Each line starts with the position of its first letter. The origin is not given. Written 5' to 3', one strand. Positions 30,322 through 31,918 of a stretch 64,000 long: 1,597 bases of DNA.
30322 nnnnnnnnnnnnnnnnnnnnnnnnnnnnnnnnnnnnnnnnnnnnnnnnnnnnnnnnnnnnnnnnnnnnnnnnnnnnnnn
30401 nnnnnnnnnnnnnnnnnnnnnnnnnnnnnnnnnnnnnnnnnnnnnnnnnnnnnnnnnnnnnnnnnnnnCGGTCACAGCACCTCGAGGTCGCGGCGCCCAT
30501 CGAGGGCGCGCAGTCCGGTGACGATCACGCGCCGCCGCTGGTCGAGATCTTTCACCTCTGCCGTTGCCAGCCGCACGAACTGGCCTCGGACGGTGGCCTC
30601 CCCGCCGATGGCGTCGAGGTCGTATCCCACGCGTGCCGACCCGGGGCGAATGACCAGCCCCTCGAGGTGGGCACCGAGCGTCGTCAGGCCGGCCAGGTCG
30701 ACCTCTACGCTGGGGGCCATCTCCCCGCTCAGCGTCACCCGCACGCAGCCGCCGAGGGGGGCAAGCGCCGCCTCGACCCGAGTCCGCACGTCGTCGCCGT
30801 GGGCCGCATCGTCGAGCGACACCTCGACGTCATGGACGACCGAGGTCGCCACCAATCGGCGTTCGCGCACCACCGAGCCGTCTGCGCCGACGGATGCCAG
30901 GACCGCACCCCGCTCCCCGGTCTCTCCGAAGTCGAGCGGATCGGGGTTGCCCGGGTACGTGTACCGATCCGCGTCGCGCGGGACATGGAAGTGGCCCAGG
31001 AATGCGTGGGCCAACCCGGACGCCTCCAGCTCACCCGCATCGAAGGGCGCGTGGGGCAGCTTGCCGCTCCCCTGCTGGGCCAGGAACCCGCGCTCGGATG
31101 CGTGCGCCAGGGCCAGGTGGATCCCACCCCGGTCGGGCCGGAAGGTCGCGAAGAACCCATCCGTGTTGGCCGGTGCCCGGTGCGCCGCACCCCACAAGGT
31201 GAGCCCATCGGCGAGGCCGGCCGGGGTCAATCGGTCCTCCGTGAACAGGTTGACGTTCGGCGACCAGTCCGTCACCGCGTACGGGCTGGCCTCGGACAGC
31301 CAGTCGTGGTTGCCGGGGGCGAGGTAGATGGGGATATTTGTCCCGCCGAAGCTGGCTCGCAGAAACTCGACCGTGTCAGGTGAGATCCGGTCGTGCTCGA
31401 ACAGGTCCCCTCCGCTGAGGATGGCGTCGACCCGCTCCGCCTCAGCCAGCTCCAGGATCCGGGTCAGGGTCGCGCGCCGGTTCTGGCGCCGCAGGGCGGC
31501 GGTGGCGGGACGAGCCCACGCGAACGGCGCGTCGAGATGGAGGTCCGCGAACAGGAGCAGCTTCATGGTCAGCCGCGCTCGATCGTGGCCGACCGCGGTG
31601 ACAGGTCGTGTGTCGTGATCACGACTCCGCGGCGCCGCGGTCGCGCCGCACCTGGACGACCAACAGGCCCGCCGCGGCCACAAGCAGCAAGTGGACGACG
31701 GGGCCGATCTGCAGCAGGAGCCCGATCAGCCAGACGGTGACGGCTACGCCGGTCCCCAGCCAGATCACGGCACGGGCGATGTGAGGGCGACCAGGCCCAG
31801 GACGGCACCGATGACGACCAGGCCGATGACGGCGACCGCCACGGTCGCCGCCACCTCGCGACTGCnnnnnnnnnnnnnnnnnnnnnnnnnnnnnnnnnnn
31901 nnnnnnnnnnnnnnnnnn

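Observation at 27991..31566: Membrane-anchored Rad50/Mre11-like pair (SbcC-like ATPase with a central TM hairpin plus SbcD-like phosphoesterase)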

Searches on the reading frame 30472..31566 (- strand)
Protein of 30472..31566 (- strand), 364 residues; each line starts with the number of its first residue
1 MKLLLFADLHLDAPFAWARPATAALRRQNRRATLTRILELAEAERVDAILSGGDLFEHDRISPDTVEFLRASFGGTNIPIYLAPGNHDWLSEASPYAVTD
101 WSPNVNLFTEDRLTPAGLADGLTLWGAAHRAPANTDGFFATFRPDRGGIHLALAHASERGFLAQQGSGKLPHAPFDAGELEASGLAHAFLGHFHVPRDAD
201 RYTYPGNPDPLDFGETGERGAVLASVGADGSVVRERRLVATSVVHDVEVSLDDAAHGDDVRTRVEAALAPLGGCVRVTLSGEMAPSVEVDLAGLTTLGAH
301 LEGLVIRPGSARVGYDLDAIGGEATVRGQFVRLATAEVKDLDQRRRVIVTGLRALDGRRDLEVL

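Call 3: search_protein_families(library=pfam, proteins=[window:30472-31566:-], max_evalue=0.01)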
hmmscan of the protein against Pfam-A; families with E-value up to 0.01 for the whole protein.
window:30472-31566:- (364 aa): 2 families
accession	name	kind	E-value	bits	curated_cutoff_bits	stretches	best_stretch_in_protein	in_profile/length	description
PF00149.33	Metallophos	-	6.6e-14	53.2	21.5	1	1-196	1-191/191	Calcineurin-like phosphoesterase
PF12850.12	Metallophos_2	-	4.1e-05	24.1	27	1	1-210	1-137/154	Calcineurin-like phosphoesterase superfamily domain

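Call 4: search_protein_families(library=ncbifam, proteins=[window:30472-31566:-], max_evalue=0.01)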
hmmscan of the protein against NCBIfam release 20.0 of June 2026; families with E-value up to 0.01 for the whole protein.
window:30472-31566:- (364 aa): 6 families
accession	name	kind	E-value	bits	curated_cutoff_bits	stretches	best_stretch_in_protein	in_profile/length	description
TIGR00619.1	sbcd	subfamily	2.3e-11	44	77.65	1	1-90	1-88/252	exonuclease subunit SbcD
TIGR04123.1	P_estr_lig_assc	hypoth_equivalog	3e-07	30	150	1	2-94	22-114/207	ligase-associated DNA damage response endonuclease PdeM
NF041029.1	Mre11_Pyroc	equivalog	7.5e-06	25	600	1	24-89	19-87/438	DNA double-strand break repair protein Mre11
NF041030.1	Mre11_Halo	equivalog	0.00013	21.2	550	1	24-282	20-272/361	DNA double-strand break repair protein Mre11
TIGR03729.1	acc_ester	subfamily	0.00067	19.1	148.25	1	27-93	14-77/239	putative phosphoesterase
TIGR00583.1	mre11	equivalog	0.0028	16.7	434.6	0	25-65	22-62/405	DNA repair protein (mre11)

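Call 5: search_protein_families(library=padloc, proteins=[window:30472-31566:-], max_evalue=0.01)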
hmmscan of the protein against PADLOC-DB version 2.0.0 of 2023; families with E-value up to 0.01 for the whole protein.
window:30472-31566:- (364 aa): 0 families

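Call 9: search_solved_structures(query=window:30472-31566:-, max_evalue=0.01)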
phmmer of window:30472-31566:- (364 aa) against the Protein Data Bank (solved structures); distinct sequences matched with E-value up to 0.01: 11.
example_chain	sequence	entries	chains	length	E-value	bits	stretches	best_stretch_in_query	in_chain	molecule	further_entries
3qg5_C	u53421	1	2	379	1.5e-08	37.5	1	1-90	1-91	Mre11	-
4o24_A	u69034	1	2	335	1.8e-08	37.2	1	2-90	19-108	Exonuclease, putative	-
2q8u_A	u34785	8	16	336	1.8e-08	37.2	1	2-90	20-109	Exonuclease, putative | Nuclease SbcCD subunit D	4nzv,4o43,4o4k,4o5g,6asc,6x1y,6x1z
3thn_A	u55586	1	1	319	1.1e-07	34.6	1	1-90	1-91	Exonuclease, putative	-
3tho_B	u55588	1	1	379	1.9e-07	33.8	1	1-90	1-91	Exonuclease, putative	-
1ii7_A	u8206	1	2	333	0.0004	22.9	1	27-90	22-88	Mre11 nuclease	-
3dsc_A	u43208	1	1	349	0.00045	22.7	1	27-90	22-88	DNA double-strand break repair protein mre11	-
4hd0_A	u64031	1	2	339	0.0013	21.2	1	27-90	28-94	DNA double-strand break repair protein Mre11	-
2zo9_B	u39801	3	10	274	0.0046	19.4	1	42-89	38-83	Phosphohydrolase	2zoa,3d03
2dxl_A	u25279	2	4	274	0.0046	19.4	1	42-89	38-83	Phosphohydrolase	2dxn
3dsd_A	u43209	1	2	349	0.007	18.8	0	27-89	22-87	DNA double-strand break repair protein mre11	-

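Call 43: find_homologous_proteins(query=window:30472-31566:-)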
Query window:30472-31566:- (364 aa): 2433 proteins with E <= 0.001 among 8000 candidates; the best 120 are listed.
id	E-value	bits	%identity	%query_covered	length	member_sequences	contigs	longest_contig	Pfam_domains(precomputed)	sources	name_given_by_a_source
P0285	8.3e-234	793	98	100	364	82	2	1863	PF00149.34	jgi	jgi:DNA repair exonuclease SbcCD nuclease subunit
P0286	2.2e-216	736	90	100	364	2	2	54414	PF12850.13,PF00149.34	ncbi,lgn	-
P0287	1.5e-214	730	90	100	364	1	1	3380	PF12850.13,PF00149.34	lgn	-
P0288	5.8e-212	722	89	100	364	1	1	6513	PF12850.13,PF00149.34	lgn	-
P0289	1.3e-209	714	89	100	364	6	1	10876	PF12850.13,PF00149.34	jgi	jgi:DNA repair protein SbcD/Mre11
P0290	4.1e-209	712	87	100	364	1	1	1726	PF12850.13,PF00149.34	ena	-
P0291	3.2e-197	673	82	100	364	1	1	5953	PF12850.13,PF00149.34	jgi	jgi:DNA repair exonuclease SbcCD nuclease subunit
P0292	1.1e-196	671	83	100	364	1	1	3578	PF12850.13,PF00149.34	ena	-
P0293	9.4e-190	648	79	100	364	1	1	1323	PF12850.13,PF00149.34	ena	-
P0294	2.0e-187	641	78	100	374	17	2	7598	PF00149.34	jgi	-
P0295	1.8e-186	638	78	100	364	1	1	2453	PF12850.13,PF00149.34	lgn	-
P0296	8.4e-186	635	80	100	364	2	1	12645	PF12850.13,PF00149.34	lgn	-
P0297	1.2e-181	622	76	100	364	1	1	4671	PF12850.13,PF00149.34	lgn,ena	-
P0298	6.2e-176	603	74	100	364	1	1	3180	PF12850.13,PF00149.34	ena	-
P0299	1.5e-172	592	74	100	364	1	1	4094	PF00149.34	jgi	jgi:DNA repair exonuclease SbcCD nuclease subunit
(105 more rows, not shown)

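Call 53: predict_structure(alignment_id=A2)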
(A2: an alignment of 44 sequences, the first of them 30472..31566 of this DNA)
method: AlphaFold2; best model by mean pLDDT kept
length: 364 residues; sequences in the alignment: 44
mean_pLDDT: 84.7   pTM: 0.79
mean pLDDT of the five models: 84.7, 83.4, 83.2, 81.1, 81.0
residues with pLDDT >= 90: 152; 70-90: 162; 50-70: 44; < 50: 6
segments of 3 or more residues with pLDDT < 50: 166-169
pLDDT, mean of each block of 10 residues (from residue 1): 94 82 88 96 98 81 89 97 73 82 94 92 90 72 94 87 55 81 92 67 84 64 94 92 87 87 95 90 79 87 84 75 86 94 84 73 50
secondary structure, 60 per line:
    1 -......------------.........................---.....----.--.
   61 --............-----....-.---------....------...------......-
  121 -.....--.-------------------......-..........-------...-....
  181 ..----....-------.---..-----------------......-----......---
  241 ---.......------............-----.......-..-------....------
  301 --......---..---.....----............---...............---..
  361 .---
elements in order: E2-7 H20-44 E48-52 H63-74 E80-83 H95-98 E105-107 E114-119 E122-126 E149-154 E156-158 H159-165 E173-175 H177-182 E187-190 E221-226 E232-237 E244-250 H257-268 E274-280 H291-294 E303-308 H317-321 H326-337 H341-355

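Call 55: fold_search(model_id=the predicted structure, library=pdb)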
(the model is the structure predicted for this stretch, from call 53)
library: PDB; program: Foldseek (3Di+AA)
matches with E <= 10: 801; with E <= 0.001: 77
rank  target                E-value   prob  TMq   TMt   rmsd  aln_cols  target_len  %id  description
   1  3qg5_D                6.7e-12  1.00  0.60  0.60  14.1       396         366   18  The Mre11:Rad50 complex forms an ATP dependent molecular clamp in DNA double-strand break repair (released 2011-04-20)
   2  4o43_A                1.9e-11  1.00  0.60  0.65   5.8       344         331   19  DNA Double-Strand Break Repair Pathway Choice Is Directed by Distinct MRE11 Nuclease Activities (released 2014-01-08)
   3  3tho_B                2.3e-11  1.00  0.61  0.60   9.7       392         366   19  Crystal structure of Mre11:Rad50 in its ATP/ADP bound state (released 2011-10-12)
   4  4nzv_B                6.5e-11  1.00  0.60  0.66   5.2       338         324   19  DNA Double-Strand Break Repair Pathway Choice Is Directed by Distinct MRE11 Nuclease Activities (released 2014-01-08)
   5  3thn                  6.8e-11  1.00  0.60  0.69   5.4       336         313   19  Crystal structure of Mre11 core with manganese (released 2011-10-12)
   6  3qg5_C                9.9e-11  1.00  0.56  0.57  14.6       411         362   16  The Mre11:Rad50 complex forms an ATP dependent molecular clamp in DNA double-strand break repair (released 2011-04-20)
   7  6s6v_A                1.0e-10  1.00  0.58  0.56   9.0       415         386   17  Resting state of the E. coli Mre11-Rad50 (SbcCD) head complex bound to ATPgS (released 2019-09-04)
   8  4o43_B                1.6e-10  1.00  0.60  0.67   5.0       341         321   20  DNA Double-Strand Break Repair Pathway Choice Is Directed by Distinct MRE11 Nuclease Activities (released 2014-01-08)
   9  2q8u_B                2.8e-10  1.00  0.60  0.72   4.8       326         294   20  CRYSTAL STRUCTURE OF MRE11 FROM THERMOTOGA MARITIMA MSB8 (TM1635) AT 2.20 A RESOLUTION (released 2007-06-26)
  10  4nzv_A                3.4e-10  1.00  0.59  0.65   5.9       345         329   19  DNA Double-Strand Break Repair Pathway Choice Is Directed by Distinct MRE11 Nuclease Activities (released 2014-01-08)
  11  6x1z_B                3.6e-10  1.00  0.61  0.67   4.8       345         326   20  Mre11 dimer in complex with small molecule modulator PFMJ (released 2020-06-10)
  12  7dog_B                3.6e-10  1.00  0.52  0.58   6.3       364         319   14  Crystal structure of a nuclease and capping domain of SbcD from Staphylococcus aureus (released 2021-05-05)
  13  2q8u_A                5.0e-10  1.00  0.59  0.68   4.8       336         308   19  CRYSTAL STRUCTURE OF MRE11 FROM THERMOTOGA MARITIMA MSB8 (TM1635) AT 2.20 A RESOLUTION (released 2007-06-26)
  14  3dsd_A                5.0e-10  1.00  0.59  0.63   6.4       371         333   18  Crystal structure of P. furiosus Mre11-H85S bound to a branched DNA and manganese (released 2008-10-14)
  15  1ii7_A                7.8e-10  1.00  0.62  0.67   5.8       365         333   19  Crystal structure of P. furiosus Mre11 with manganese and dAMP (released 2001-05-30)
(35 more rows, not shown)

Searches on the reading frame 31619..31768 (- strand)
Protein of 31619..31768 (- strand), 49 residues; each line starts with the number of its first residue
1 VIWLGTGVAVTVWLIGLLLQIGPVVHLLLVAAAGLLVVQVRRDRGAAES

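Call 3: search_protein_families(library=pfam, proteins=[window:31619-31768:-], max_evalue=0.01)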
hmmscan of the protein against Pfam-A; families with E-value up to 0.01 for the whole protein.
window:31619-31768:- (49 aa): 0 families

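Call 4: search_protein_families(library=ncbifam, proteins=[window:31619-31768:-], max_evalue=0.01)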
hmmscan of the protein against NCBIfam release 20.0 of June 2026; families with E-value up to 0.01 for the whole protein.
window:31619-31768:- (49 aa): 1 family
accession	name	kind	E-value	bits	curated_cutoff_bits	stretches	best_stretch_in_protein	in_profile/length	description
NF033488.1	lmo0937_fam_TM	equivalog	0.00026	21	30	1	3-41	2-41/43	lmo0937 family membrane protein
